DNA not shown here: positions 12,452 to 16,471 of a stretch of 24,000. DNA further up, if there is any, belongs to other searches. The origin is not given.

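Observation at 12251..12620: An ORF-less group I intron fuses two annotated ORFs into one 1890-aa tail protein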

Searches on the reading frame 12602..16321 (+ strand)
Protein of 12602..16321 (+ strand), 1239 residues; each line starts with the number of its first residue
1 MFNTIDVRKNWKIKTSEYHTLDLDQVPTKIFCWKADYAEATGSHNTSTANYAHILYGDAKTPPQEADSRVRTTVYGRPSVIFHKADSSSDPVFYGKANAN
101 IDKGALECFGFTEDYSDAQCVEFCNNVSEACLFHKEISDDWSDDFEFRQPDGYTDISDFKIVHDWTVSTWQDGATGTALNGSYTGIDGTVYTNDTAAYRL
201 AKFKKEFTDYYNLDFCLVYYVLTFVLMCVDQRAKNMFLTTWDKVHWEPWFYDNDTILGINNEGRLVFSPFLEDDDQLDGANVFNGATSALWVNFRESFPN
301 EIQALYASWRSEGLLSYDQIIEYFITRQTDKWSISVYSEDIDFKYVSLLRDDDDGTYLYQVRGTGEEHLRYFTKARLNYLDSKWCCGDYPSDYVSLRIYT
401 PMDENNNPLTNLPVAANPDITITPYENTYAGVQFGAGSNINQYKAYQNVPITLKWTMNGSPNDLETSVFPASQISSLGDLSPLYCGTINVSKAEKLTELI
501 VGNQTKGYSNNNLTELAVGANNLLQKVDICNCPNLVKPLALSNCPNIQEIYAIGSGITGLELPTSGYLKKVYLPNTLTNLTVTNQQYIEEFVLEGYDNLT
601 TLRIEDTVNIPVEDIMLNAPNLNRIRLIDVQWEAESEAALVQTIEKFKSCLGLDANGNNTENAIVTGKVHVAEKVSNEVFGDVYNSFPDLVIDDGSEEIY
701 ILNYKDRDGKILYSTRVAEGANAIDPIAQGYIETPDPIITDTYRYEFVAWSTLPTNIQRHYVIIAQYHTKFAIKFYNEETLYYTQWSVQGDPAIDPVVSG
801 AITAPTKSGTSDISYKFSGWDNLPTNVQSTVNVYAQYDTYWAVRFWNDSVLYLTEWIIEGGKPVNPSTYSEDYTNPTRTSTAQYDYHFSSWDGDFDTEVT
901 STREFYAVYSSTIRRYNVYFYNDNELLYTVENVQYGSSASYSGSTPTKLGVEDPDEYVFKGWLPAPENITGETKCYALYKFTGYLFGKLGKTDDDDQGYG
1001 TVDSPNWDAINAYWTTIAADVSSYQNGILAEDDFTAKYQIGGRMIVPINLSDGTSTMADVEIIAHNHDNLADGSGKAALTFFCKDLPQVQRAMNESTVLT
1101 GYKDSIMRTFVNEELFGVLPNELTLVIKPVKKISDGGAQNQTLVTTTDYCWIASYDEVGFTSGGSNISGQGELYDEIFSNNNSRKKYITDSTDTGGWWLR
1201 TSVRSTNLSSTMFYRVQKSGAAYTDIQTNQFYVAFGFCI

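Call 5: search_protein_families(library=pfam, proteins=[window:12602-16321:+], max_evalue=0.01)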
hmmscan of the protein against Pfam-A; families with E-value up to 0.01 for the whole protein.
window:12602-16321:+ (1239 aa): 1 family
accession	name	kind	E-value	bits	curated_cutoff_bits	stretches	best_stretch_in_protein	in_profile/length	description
PF19789.6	DUF6273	-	5.3e-11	43.1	23.5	1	1094-1219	25-150/172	Domain of unknown function (DUF6273)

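Call 13: search_protein_families(library=phrogs, proteins=[window:12602-16321:+], max_evalue=0.001)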
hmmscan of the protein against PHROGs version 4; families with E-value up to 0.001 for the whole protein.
window:12602-16321:+ (1239 aa): 2 families
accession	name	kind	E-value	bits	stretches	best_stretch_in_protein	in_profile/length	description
phrog_14959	-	unknown function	5.2e-64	217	2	153-694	1428-1994/2494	-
phrog_9391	-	unknown function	2.2e-05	24.2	1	218-322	494-595/649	-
